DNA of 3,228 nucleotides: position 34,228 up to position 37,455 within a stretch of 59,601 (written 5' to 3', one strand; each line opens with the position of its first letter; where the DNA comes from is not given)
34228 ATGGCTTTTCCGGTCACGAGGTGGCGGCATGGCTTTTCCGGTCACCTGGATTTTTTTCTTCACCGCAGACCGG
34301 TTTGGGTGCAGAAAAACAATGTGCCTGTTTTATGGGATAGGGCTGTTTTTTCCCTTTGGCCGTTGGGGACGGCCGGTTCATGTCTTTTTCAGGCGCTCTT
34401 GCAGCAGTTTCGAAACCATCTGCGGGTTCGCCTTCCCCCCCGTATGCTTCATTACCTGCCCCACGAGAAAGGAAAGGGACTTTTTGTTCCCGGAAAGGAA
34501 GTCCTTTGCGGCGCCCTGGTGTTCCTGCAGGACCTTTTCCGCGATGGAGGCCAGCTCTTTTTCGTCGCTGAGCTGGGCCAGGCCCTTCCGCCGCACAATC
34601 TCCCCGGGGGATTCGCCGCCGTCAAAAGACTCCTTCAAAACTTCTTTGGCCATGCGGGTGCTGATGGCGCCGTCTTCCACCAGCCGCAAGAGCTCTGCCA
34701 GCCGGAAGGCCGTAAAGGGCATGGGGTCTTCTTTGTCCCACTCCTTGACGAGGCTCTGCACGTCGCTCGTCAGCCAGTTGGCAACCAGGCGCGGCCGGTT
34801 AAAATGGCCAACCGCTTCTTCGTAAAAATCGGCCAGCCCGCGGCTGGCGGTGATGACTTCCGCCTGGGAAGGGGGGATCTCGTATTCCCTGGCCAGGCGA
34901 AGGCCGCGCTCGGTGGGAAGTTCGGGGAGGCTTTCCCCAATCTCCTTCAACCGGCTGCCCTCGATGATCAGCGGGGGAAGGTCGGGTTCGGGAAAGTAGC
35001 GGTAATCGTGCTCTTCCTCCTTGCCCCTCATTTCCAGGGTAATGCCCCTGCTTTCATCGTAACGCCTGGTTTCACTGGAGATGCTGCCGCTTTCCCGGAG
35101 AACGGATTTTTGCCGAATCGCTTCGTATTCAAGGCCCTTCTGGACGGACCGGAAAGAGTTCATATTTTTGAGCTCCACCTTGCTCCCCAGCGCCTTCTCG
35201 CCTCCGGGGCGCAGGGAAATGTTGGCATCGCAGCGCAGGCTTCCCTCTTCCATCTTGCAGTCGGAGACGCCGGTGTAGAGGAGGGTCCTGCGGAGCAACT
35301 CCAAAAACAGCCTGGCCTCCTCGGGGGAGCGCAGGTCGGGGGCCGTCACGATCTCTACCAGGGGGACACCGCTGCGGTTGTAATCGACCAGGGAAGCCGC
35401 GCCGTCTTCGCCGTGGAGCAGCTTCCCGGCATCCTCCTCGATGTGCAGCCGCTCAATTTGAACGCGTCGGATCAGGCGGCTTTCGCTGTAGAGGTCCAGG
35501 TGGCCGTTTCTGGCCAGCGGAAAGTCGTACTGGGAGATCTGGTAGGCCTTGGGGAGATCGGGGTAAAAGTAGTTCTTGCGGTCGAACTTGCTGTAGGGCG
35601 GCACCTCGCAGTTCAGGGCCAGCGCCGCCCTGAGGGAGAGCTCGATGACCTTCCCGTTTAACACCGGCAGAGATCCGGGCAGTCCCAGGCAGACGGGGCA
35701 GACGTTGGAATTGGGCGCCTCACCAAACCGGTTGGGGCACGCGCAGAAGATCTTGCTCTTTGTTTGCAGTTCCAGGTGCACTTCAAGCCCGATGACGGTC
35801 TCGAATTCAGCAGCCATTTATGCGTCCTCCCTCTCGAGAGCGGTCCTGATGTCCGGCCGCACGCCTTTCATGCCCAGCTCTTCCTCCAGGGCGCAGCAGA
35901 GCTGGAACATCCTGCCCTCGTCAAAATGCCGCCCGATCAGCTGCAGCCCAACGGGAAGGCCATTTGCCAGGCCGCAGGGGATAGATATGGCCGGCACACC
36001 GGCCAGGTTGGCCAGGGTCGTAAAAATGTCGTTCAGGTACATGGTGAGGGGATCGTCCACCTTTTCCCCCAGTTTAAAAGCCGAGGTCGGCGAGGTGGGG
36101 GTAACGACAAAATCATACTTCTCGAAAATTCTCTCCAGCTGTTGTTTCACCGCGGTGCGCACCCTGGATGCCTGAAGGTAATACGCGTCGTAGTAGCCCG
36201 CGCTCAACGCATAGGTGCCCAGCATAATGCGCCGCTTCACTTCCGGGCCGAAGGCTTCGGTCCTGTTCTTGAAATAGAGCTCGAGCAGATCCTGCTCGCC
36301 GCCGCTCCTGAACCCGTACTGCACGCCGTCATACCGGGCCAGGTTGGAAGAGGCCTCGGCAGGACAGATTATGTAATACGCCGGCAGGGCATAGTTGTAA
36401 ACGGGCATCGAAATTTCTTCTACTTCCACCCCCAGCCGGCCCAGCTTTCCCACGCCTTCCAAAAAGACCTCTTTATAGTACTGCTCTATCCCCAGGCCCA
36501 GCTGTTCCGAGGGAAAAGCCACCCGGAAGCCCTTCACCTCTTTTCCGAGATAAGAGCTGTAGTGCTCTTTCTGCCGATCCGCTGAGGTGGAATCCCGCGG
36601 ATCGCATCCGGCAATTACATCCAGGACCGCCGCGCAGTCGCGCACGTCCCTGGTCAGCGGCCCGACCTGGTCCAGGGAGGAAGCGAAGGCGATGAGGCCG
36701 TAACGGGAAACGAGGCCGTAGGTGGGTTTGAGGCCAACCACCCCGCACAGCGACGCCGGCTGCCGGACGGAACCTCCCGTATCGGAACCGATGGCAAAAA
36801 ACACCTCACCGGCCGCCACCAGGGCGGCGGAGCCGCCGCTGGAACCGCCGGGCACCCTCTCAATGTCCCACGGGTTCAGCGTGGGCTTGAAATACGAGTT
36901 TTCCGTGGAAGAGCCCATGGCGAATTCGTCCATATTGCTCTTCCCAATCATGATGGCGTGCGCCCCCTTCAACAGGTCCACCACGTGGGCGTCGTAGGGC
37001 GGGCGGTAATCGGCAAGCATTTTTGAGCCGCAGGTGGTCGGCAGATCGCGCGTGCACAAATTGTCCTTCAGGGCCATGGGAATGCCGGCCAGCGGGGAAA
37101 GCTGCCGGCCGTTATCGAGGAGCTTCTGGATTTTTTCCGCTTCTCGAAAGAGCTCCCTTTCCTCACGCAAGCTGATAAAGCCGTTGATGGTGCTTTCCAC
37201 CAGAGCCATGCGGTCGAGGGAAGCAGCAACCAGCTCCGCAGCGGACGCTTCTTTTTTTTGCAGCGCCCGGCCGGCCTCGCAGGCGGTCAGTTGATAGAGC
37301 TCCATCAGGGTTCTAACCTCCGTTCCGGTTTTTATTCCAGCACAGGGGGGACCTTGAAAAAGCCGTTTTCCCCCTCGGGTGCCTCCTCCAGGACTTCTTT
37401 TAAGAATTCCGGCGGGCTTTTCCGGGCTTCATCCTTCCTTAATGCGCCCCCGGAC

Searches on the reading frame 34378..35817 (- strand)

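Call 95: search_protein_families(library=pfam, proteins=[window:34378-35817:-], max_evalue=0.0001)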
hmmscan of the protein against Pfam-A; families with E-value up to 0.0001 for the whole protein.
window:34378-35817:- (479 aa): 2 families
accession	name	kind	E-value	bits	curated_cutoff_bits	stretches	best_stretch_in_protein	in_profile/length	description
PF02934.20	GatB_N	-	6.7e-118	393.3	23.4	1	7-288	1-274/277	GatB/GatE catalytic domain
PF02637.23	GatB_Yqey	-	1.7e-42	145.2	27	1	330-476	1-148/148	GatB domain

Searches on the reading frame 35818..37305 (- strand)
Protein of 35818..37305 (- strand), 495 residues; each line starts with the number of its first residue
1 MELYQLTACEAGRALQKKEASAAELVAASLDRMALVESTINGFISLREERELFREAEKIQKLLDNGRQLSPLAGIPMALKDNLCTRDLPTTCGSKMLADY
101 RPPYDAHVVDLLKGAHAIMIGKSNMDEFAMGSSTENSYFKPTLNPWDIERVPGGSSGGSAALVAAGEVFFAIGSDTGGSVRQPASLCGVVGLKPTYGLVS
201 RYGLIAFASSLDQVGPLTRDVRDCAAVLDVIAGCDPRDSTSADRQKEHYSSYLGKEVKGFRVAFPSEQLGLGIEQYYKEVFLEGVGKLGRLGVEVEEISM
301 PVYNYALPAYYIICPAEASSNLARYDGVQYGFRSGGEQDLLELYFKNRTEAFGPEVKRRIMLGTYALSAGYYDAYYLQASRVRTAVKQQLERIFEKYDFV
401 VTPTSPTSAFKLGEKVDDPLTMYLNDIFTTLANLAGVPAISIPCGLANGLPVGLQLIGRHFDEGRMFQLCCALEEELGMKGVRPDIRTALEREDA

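Call 95: search_protein_families(library=pfam, proteins=[window:35818-37305:-], max_evalue=0.0001)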
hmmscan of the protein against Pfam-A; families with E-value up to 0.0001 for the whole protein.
window:35818-37305:- (495 aa): 1 family
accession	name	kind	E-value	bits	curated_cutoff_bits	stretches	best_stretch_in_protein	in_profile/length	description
PF01425.27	Amidase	-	3.7e-155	517.8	27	1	24-465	1-443/445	Amidase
